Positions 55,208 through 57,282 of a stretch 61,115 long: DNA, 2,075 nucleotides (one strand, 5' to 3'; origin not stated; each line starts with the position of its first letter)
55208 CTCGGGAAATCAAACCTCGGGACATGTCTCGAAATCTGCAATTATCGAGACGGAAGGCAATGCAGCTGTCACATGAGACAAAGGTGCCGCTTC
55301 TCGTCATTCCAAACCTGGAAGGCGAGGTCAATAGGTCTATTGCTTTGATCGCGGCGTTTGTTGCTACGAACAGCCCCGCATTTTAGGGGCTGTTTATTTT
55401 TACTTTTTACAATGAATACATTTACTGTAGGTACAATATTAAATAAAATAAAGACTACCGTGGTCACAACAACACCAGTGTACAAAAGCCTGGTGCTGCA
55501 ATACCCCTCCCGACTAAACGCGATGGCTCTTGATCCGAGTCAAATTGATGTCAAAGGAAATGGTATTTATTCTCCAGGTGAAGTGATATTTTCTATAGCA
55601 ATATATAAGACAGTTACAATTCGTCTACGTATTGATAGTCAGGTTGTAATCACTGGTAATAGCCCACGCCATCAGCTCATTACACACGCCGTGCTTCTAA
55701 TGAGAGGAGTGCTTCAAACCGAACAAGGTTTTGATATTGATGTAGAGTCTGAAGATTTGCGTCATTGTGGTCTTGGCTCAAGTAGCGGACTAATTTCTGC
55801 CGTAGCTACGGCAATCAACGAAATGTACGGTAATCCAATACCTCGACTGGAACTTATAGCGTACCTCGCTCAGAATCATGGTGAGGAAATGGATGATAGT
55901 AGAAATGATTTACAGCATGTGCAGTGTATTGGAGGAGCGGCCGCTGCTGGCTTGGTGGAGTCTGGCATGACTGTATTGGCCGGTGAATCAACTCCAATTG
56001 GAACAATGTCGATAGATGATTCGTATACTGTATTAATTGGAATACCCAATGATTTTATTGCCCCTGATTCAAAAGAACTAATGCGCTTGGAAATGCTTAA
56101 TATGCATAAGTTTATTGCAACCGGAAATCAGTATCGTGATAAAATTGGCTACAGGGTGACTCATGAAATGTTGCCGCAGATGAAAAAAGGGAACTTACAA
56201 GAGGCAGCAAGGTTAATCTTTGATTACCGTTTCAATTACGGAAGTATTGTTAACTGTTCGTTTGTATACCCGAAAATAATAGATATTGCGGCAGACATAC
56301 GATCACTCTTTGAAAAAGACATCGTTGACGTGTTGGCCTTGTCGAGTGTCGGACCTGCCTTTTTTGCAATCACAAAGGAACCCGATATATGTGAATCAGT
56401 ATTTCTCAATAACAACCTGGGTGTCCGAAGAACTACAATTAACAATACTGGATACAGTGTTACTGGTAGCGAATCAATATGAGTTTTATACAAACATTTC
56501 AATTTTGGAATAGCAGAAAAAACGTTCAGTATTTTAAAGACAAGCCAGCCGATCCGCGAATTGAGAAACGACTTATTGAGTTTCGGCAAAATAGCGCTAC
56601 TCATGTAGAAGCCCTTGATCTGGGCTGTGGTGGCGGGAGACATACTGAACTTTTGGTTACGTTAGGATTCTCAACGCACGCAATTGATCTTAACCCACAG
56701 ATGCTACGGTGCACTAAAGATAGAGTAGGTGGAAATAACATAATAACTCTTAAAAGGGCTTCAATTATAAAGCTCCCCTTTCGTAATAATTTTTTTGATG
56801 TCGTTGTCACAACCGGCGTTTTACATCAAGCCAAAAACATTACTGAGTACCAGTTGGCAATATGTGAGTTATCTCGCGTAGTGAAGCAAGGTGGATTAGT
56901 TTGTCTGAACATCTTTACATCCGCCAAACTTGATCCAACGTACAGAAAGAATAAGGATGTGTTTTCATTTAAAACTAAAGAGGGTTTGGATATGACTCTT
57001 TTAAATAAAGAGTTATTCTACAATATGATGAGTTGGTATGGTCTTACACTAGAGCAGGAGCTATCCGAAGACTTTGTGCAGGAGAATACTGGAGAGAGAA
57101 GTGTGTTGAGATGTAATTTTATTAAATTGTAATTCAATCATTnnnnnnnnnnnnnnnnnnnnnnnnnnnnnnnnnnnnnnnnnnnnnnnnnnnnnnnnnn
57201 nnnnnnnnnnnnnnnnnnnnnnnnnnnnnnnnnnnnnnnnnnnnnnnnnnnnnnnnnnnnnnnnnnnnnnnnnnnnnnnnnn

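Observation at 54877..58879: AT-rich five-gene cassette: P-loop kinase / beta-RFAP-synthase-like GHMP / SAM-MTase / Ham1 NTP pyrophosphatase / IDO-like heme enzyme, a candidate uncharacterised nucleotide-analogue or aryl-ribonucleotide pathway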

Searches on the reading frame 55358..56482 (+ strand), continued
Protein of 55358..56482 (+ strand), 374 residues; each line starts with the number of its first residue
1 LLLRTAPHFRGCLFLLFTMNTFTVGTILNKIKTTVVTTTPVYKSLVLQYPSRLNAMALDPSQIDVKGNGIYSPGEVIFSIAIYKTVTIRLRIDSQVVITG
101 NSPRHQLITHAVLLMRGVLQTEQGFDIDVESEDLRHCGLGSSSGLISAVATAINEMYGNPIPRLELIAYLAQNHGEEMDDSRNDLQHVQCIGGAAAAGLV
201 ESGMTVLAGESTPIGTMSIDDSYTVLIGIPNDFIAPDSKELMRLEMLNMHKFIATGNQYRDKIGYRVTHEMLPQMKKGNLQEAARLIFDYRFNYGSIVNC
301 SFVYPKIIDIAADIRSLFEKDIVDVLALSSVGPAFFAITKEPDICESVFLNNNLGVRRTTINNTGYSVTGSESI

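Call 86: search_protein_families(library=ncbifam, proteins=[L055:4678-5895:+, L055:5909-6976:+, L055:6986-8068:+, L055:8072-9145:+, L055:9126-9947:+, L055:10704-11948:+, L055:11983-13488:+], max_evalue=0.00001)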
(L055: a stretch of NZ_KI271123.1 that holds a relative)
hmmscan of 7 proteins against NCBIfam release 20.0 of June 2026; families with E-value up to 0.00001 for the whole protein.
L055:4678-5895:+ (405 aa): 8 families
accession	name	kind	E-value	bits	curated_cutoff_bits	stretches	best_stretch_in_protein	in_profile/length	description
TIGR03812.1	tyr_de_CO2_Arch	equivalog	5.1e-66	223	299.4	1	34-403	23-374/375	tyrosine decarboxylase MfnA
NF002748.0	PRK02769.1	equivalog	7.2e-55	186.2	305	1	26-401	16-368/382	histidine decarboxylase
TIGR01788.1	Glu-decarb-GAD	equivalog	2.1e-25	89.3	380.4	1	75-402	78-424/431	glutamate decarboxylase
TIGR03799.1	NOD_PanD_pyr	equivalog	4.8e-19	68.1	606.1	1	120-349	208-438/522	pyridoxal-dependent aspartate 1-decarboxylase PanP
TIGR03811.1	tyr_de_CO2_Ent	equivalog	1e-16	60.5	905.3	1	130-229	231-331/608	tyrosine decarboxylase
NF052646.1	DABADecarRhbB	equivalog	2.6e-14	52.7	900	1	79-265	139-325/491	L-2,4-diaminobutyrate decarboxylase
NF002806.0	PRK02948.1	subfamily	1e-07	31.3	304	1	35-336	3-282/381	IscS subfamily cysteine desulfurase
TIGR03402.1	FeS_nifS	equivalog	1.7e-06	27.1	530.75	1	84-267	49-215/379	cysteine desulfurase NifS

L055:5909-6976:+ (355 aa): 0 families

L055:6986-8068:+ (360 aa): 3 families
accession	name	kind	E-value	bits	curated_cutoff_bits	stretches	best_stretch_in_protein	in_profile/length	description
NF040726.1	BetaRFA-P_synth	equivalog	7.1e-11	41.8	328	0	232-355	200-326/327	beta-ribofuranosylaminobenzene 5'-phosphate synthase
NF002288.1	PRK01212.1-4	equivalog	2e-08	33.7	194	1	72-160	39-124/303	homoserine kinase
TIGR00144.1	beta_RFAP_syn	subfamily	2.1e-07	30.5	113.5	0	250-356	216-323/325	beta-ribofuranosylaminobenzene 5'-phosphate synthase family protein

L055:8072-9145:+ (357 aa): 35 families (the best 25 are shown)
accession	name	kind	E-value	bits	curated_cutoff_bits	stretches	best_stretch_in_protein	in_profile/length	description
TIGR01140.1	L_thr_O3P_dcar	equivalog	4.8e-38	131.1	290.55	1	46-348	39-330/331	threonine-phosphate decarboxylase CobD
TIGR01141.1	hisC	equivalog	1.3e-34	119.7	276.55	1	47-338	47-337/349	histidinol-phosphate transaminase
NF003496.0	PRK05166.1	equivalog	4.2e-19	68.6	540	1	44-317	60-339/373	histidinol-phosphate transaminase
NF006225.0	PRK08354.1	equivalog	1.2e-17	64.3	288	1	19-351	15-315/318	putative aminotransferase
NF002878.0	PRK03321.1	subfamily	3.8e-17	62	374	1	24-320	26-325/352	histidinol-phosphate transaminase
NF006580.0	PRK09105.1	subfamily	2e-15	56.5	444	1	144-336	172-356/375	pyridoxal phosphate-dependent aminotransferase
NF002877.0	PRK03317.1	equivalog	2.1e-15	56.4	409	1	46-321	61-343/374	histidinol-phosphate transaminase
NF006014.0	PRK08153.1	equivalog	5.8e-15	55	510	1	134-302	150-315/370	pyridoxal phosphate-dependent aminotransferase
NF005744.0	PRK07568.1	subfamily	6.7e-15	54.8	389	1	68-252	86-279/398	pyridoxal phosphate-dependent aminotransferase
NF005915.1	PRK07908.1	equivalog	8.7e-14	51.6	360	1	131-277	120-263/332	Rv2231c family histidinol phosphate aminotransferase CobC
NF002726.0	PRK02610.1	equivalog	9.3e-14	51.1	391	1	65-299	86-323/374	histidinol-phosphate transaminase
NF053748.1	bifunc_CobBC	exception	1.1e-12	47.1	950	1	132-271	589-725/797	bifunctional hydrogenobyrinic acid a,c-diamide synthase/histidinol phosphate aminotransferase CobBC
NF051461.1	pyoverd_PtaA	equivalog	3e-12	45.9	500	1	138-313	154-326/359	pyoverdine biosynthesis transaminase PtaA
NF041091.1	asp_aminotase_Arch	equivalog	5.3e-11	42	550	1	77-228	94-250/376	aspartate aminotransferase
TIGR01265.1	tyr_nico_aTase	subfamily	1.6e-10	40.5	292.45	1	56-227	82-258/403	tyrosine/nicotianamine family aminotransferase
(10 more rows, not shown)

L055:9126-9947:+ (273 aa): 17 families
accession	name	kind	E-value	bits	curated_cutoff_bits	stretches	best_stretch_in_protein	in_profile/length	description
TIGR00099.1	Cof-subfamily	subfamily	4.8e-32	111.5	137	1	17-264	2-256/256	Cof-type HAD-IIB family hydrolase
NF007821.0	PRK10530.1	equivalog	1.5e-16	60.4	274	1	19-267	8-270/272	pyridoxal phosphatase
TIGR01484.1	HAD-SF-IIB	subfamily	2.7e-15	57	41.8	1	16-237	1-221/221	HAD-IIB family hydrolase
TIGR01487.1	Pglycolate_arch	equivalog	5.7e-15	55.8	122.75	1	130-264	85-215/215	phosphoglycolate phosphatase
NF045966.1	YcsE_rel_Pase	equivalog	5.8e-13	48.9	220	1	16-248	4-243/265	YcsE-related riboflavin metabolism phosphatase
NF002245.0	PRK01158.1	equivalog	1.3e-11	44.3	198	1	193-266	155-227/233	phosphoglycolate phosphatase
NF008213.0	PRK10976.1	equivalog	2.2e-11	43.8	386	1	18-239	6-233/266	sugar/pyridoxal phosphate phosphatase YigL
TIGR01482.1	SPP-subfamily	subfamily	3.5e-10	39.8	107.15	1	18-261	2-218/225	sucrose-phosphate phosphatase subfamily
TIGR02463.1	MPGP_rel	hypoth_equivalog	8.6e-10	38.8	282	1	17-235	2-213/216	mannosyl-3-phosphoglycerate phosphatase-related protein YedP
TIGR01486.1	HAD-SF-IIB-MPGP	subfamily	1.3e-09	37.8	164.75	1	18-241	3-224/257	mannosyl-3-phosphoglycerate phosphatase family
NF001218.0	PRK00192.1-5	equivalog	2.8e-07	30.5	362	0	196-237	191-234/275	mannosyl-3-phosphoglycerate phosphatase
NF007806.0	PRK10513.1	equivalog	3.9e-07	29.7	273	0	187-267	188-267/270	sugar-phosphatase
NF001217.0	PRK00192.1-4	equivalog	5.7e-07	29.3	373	1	13-237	7-223/265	mannosyl-3-phosphoglycerate phosphatase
TIGR02471.1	sucr_syn_bact_C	equivalog_domain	8.8e-07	28.7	209.75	1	17-250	2-216/236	sucrose-phosphate synthase, sucrose phosphatase-like domain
TIGR02461.1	osmo_MPG_phos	equivalog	9.2e-07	29.2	244.35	0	18-237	3-226/227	mannosyl-3-phosphoglycerate phosphatase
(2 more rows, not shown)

L055:10704-11948:+ (414 aa): 14 families
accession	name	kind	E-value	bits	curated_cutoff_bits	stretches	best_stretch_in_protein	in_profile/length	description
TIGR00089.1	TIGR00089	subfamily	2.8e-64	217.5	251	1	9-352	5-364/429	MiaB/RimO family radical SAM methylthiotransferase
TIGR01579.1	MiaB-like-C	equivalog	5.5e-57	193.9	357.05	1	10-387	3-401/416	tRNA (N(6)-L-threonylcarbamoyladenosine(37)-C(2))-methylthiotransferase MtaB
TIGR01125.1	TIGR01125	equivalog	8.7e-52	176.6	356.95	1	8-346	4-356/432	30S ribosomal protein S12 methylthiotransferase RimO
TIGR01578.1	MiaB-like-B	hypoth_equivalog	2.7e-50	171.4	314.7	1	13-350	9-354/421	tRNA (N(6)-L-threonylcarbamoyladenosine(37)-C(2))-methylthiotransferase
TIGR01574.1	miaB-methiolase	equivalog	6.3e-41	140.8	355.3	1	11-358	7-377/437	tRNA (N6-isopentenyl adenosine(37)-C2)-methylthiotransferase MiaB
NF010916.0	PRK14336.1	equivalog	8.9e-32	110.4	606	1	10-350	8-347/418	tRNA (N6-isopentenyl adenosine(37)-C2)-methylthiotransferase MiaB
TIGR04014.1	B12_SAM_MJ_0865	equivalog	3e-21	75.7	360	1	132-332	163-362/434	methyl-coenzyme M reductase glutamine C-methyltransferase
TIGR04013.1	B12_SAM_MJ_1487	hypoth_equivalog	2.7e-17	62.7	251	1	87-344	108-373/382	TIGR04013 family B12-binding domain/radical SAM domain-containing protein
TIGR04479.1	bcpD_PhpK_rSAM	subfamily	1.8e-09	36.6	600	1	240-309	345-412/504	PhpK family radical SAM P-methyltransferase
NF038361.1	rSAM_Sden_1168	equivalog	4.1e-09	35.5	575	1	126-317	279-462/560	Sden_1168 family B12-binding radical SAM P-methyltransferase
NF033712.0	B12_rSAM_KedN5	subfamily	1.2e-07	30.4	700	1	132-292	198-356/624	KedN5 family methylcobalamin-dependent radical SAM C-methyltransferase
TIGR02026.1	BchE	equivalog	8.9e-07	28.1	481.35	1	126-324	191-383/497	magnesium-protoporphyrin IX monomethyl ester anaerobic oxidative cyclase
TIGR03471.1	HpnJ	equivalog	6.3e-06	25.3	577.6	0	129-323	197-382/472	hopanoid biosynthesis associated radical SAM protein HpnJ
NF004567.0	PRK05904.1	equivalog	7.3e-06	25.4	355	0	159-352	42-228/353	coproporphyrinogen III oxidase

L055:11983-13488:+ (501 aa): 14 families
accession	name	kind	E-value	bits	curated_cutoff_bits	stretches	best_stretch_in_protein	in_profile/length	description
TIGR04190.1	B12_SAM_Ta0216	equivalog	4.8e-33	114.6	500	1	42-387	37-387/554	TIGR04190 family B12-binding domain/radical SAM domain protein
NF050148.1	rSAM_ApyD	equivalog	2.5e-20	72.5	750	1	33-389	16-361/645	RiPP biosynthesis radical SAM protein ApyD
TIGR04013.1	B12_SAM_MJ_1487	hypoth_equivalog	4.7e-17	61.9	251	1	95-416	49-354/382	TIGR04013 family B12-binding domain/radical SAM domain-containing protein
TIGR04367.1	HpnR_B12_rSAM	equivalog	4.3e-14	51.9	650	1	36-260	16-223/490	hopanoid C-3 methylase HpnR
TIGR04479.1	bcpD_PhpK_rSAM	subfamily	1.3e-13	50.1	600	1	40-430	70-442/504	PhpK family radical SAM P-methyltransferase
NF033712.0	B12_rSAM_KedN5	subfamily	7.3e-13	47.6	700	1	95-279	73-251/624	KedN5 family methylcobalamin-dependent radical SAM C-methyltransferase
TIGR04072.2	rSAM_ladder_B12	equivalog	1.5e-12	47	360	1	221-397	183-352/443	lipid biosynthesis B12-binding/radical SAM protein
TIGR02026.1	BchE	equivalog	7.5e-12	44.9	481.35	1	39-272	19-242/497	magnesium-protoporphyrin IX monomethyl ester anaerobic oxidative cyclase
TIGR04385.1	B12_rSAM_cofa1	equivalog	9.2e-11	41.6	450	1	41-392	19-362/438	B12 lower ligand biosynthesis radical SAM protein BzaD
TIGR04014.1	B12_SAM_MJ_0865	equivalog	4.8e-10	38.8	360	1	140-395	90-337/434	methyl-coenzyme M reductase glutamine C-methyltransferase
TIGR03471.1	HpnJ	equivalog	3.4e-09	36.1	577.6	1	103-419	85-387/472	hopanoid biosynthesis associated radical SAM protein HpnJ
NF038361.1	rSAM_Sden_1168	equivalog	6e-09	35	575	1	55-386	110-443/560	Sden_1168 family B12-binding radical SAM P-methyltransferase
TIGR04428.1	B12_rSAM_trp_MT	equivalog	8.9e-09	34.2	500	0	47-184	21-161/558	tryptophan 2-C-methyltransferase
TIGR03975.1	rSAM_ocin_1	subfamily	1.9e-07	30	281.85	1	74-200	117-242/606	RiPP maturation radical SAM C-methyltransferase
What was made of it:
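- In the E. ramulus member the best curated-model hit is beta-RFA-P synthase (call 86).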

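Call 87: search_protein_families(library=ncbifam, alignment_id=A1, max_evalue=0.001)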
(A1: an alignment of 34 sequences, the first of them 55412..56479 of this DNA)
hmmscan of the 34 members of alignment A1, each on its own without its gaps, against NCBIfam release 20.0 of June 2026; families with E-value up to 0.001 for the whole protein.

A. member 1, window:55412-56479:+ (356 aa): 5 families
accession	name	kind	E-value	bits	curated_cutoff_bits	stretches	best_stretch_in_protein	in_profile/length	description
NF002288.1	PRK01212.1-4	equivalog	6.1e-07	28.8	194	1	47-153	17-123/303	homoserine kinase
TIGR01920.1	Shik_kin_archae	equivalog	8.4e-07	28.6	126.85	1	62-153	21-116/266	shikimate kinase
TIGR00191.1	thrB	equivalog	1.2e-05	24.4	168.25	1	83-180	56-143/304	homoserine kinase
NF040726.1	BetaRFA-P_synth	equivalog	2.4e-05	23.6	328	0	87-148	64-125/327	beta-ribofuranosylaminobenzene 5'-phosphate synthase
TIGR00144.1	beta_RFAP_syn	subfamily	5.4e-05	22.6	113.5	0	70-144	46-120/325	beta-ribofuranosylaminobenzene 5'-phosphate synthase family protein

B. families by the number of members that match (of 34 scanned): 10 families
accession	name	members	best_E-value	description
NF002288.1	PRK01212.1-4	34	2.1e-13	homoserine kinase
NF040726.1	BetaRFA-P_synth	34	7.2e-13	beta-ribofuranosylaminobenzene 5'-phosphate synthase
TIGR00191.1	thrB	33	2.7e-11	homoserine kinase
TIGR01920.1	Shik_kin_archae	28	7.6e-10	shikimate kinase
TIGR00144.1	beta_RFAP_syn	26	1.6e-10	beta-ribofuranosylaminobenzene 5'-phosphate synthase family protein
NF011205.0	PRK14611.1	8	1.2e-06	4-(cytidine 5'-diphospho)-2-C-methyl-D-erythritol kinase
NF003036.0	PRK03926.1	8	1.8e-06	mevalonate kinase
TIGR00549.1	mevalon_kin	5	7.5e-05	mevalonate kinase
TIGR00154.1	ispE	2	6.3e-05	4-(cytidine 5'-diphospho)-2-C-methyl-D-erythritol kinase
NF003705.0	PRK05322.1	1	0.00043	galactokinase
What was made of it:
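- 55412..56482 (+): GHMP-superfamily enzyme of a separate clade; ForT/beta-RFAP-synthase-like, with a kinase role not excluded. Curated models tie (call 87).
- All 34 members hit the homoserine-kinase models (call 87).
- Tried and rejected: Curated GHMP models cannot separate kinase from synthase (call 87).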

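Call 90: search_protein_families(library=pfam, alignment_id=A6, max_evalue=0.01)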
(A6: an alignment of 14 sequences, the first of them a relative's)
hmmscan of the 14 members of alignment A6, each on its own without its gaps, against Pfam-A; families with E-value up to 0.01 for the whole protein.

A. member 1, L055:5909-6973:+ (355 aa): 1 family
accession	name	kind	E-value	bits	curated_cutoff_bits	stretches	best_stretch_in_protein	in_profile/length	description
PF01136.24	Peptidase_U32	-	5.5e-06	26.3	22.4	1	90-158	4-71/233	Peptidase family U32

B. families by the number of members that match (of 14 scanned): 2 families
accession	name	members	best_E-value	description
PF01136.24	Peptidase_U32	14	5.8e-15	Peptidase family U32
PF12687.12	DUF3801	1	0.0009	Protein of unknown function (DUF3801)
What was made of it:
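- All 14 U32 members tested hit the Pfam model (call 90).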

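Call 91: search_solved_structures(query=A6, max_evalue=0.1)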
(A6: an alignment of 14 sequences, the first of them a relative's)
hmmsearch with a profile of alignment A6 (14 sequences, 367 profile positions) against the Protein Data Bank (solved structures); distinct sequences matched with E-value up to 0.1: 1.
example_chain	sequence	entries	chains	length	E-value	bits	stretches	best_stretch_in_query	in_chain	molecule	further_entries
8gsa_A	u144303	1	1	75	0.025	16.8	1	110-149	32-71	Acyl carrier protein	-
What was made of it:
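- Tried and rejected: The U32-like family has no solved relative by sequence (call 91).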

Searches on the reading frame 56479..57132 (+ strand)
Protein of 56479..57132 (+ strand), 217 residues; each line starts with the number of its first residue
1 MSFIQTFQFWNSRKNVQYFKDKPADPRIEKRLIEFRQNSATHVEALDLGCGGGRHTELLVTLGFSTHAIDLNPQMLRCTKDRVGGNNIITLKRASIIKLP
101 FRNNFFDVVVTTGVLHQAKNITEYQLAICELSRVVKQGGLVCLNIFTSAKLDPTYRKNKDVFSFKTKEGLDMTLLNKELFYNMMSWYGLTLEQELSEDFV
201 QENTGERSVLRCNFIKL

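Call 3: search_protein_families(library=pfam, proteins=[window:56479-57132:+], max_evalue=1)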
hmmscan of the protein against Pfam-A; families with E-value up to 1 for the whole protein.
window:56479-57132:+ (217 aa): 9 families
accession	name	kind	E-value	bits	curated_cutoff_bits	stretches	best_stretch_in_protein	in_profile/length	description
PF08241.18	Methyltransf_11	-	3.7e-20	72.8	21.2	1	46-142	1-94/95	Methyltransferase domain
PF13649.12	Methyltransf_25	-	1.8e-15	57.8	27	1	46-139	2-97/97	Methyltransferase domain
PF13847.12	Methyltransf_31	-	1.8e-11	44.4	27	1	43-158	5-125/145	Methyltransferase domain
PF01209.24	Ubie_methyltran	-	7.8e-11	42.2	20.1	1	30-164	36-171/233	ubiE/COQ5 methyltransferase family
PF08242.18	Methyltransf_12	-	1.8e-09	38.7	30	1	46-140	1-97/98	Methyltransferase domain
PF05401.17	NodS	-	1.4e-08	35.3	24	1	31-140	33-141/201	Nodulation protein S (NodS)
PF13489.12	Methyltransf_23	-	6.3e-07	29.7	27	1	30-149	11-122/164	Methyltransferase domain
PF03848.20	TehB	-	2.6e-06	27.4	20.4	1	16-140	6-129/193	Tellurite resistance protein TehB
PF07942.18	CARME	-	0.017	14.9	27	0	34-79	50-95/268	Carnosine N-methyltransferase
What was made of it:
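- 56479..57132 (+): Class I SAM-dependent methyltransferase; its start overlaps the GHMP stop (ATGA). Pfam Methyltransf_11 at 3.7e-20 (call 3).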

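Call 4: search_protein_families(library=ncbifam, proteins=[window:56479-57132:+], max_evalue=1)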
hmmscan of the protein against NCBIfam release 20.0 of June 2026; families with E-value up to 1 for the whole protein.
window:56479-57132:+ (217 aa): 48 families (the best 25 are shown)
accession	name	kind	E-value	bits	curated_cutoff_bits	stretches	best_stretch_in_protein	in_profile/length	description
TIGR01934.1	MenG_MenH_UbiE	subfamily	9.7e-13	47.9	158.35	1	41-162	39-159/223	ubiquinone/menaquinone biosynthesis methyltransferase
NF052510.1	methyltran_MpqE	exception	3.6e-12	46.2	335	1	39-165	44-172/234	methyl-plastoquinone biosynthesis methyltransferase MpqE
NF045667.1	MTase_DVU1556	equivalog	4.5e-12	45.9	155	1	31-144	13-120/213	DVU_1556 family methyltransferase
TIGR02072.1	BioC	equivalog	4.9e-12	46.2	184.95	1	27-167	18-160/244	malonyl-ACP O-methyltransferase BioC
NF043040.1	corrin_prot_MT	hypoth_equivalog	2.8e-11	43.3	180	1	31-142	33-146/216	corrinoid protein-associated methyltransferase CpaM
NF001240.0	PRK00216.1-1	equivalog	8.5e-11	41.4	378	1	44-167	66-191/251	bifunctional demethylmenaquinone methyltransferase/2-methoxy-6-polyprenyl-1,4-benzoquinol methylase UbiE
NF001241.0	PRK00216.1-2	equivalog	1.2e-10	41.4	327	1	43-151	53-155/231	demethylmenaquinone methyltransferase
NF001244.0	PRK00216.1-5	equivalog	1.3e-10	41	216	1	37-151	45-161/236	bifunctional demethylmenaquinone methyltransferase/2-methoxy-6-polyprenyl-1,4-benzoquinol methylase UbiE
NF041650.1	nod_mtase_NodS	equivalog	3e-10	40.1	300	1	34-150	31-143/190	nodulation methyltransferase NodS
NF001243.0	PRK00216.1-4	equivalog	3.3e-10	39.7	235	1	42-157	48-164/237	demethylmenaquinone methyltransferase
TIGR01983.1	UbiG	equivalog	6.6e-09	35.4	102.95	1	36-143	44-151/228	bifunctional 2-polyprenyl-6-hydroxyphenol methylase/3-demethylubiquinol 3-O-methyltransferase UbiG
TIGR02752.1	MenG_heptapren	equivalog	7e-09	35.5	419.85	1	42-186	46-188/231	demethylmenaquinone methyltransferase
NF008405.0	PRK11207.1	equivalog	1.3e-08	34.5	218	1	17-169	7-154/198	tellurite resistance methyltransferase TehB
NF041537.1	ArsM_AhpD_UU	exception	1.8e-08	33.6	510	1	44-143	79-180/345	arsenite methyltransferase/AhpD domain selenoprotein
NF001242.0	PRK00216.1-3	equivalog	3.2e-08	33.3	351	1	39-166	67-197/258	bifunctional demethylmenaquinone methyltransferase/2-methoxy-6-polyprenyl-1,4-benzoquinol methylase UbiE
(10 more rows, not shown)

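Call 5: search_protein_families(library=padloc, proteins=[window:56479-57132:+], max_evalue=0.1)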
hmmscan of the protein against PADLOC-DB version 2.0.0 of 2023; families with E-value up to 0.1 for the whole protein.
window:56479-57132:+ (217 aa): 1 family
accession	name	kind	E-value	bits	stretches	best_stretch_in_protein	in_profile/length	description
PDLC04134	mad2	-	9.4e-15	52.4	1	30-155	280-406/492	mads_2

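Call 74: search_solved_structures(query=window:56479-57129:+, max_evalue=0.000001)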
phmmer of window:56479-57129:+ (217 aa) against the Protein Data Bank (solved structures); distinct sequences matched with E-value up to 0.000001: 2.
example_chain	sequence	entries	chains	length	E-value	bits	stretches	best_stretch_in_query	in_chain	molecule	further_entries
2p8j_A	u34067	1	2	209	8.4e-11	45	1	32-160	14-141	S-adenosylmethionine-dependent methyltransferase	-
3l8d_A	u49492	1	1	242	6.6e-10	42.1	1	8-147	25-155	Methyltransferase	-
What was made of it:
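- Tried and rejected: The methyltransferase has no characterised structural relative (call 74).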
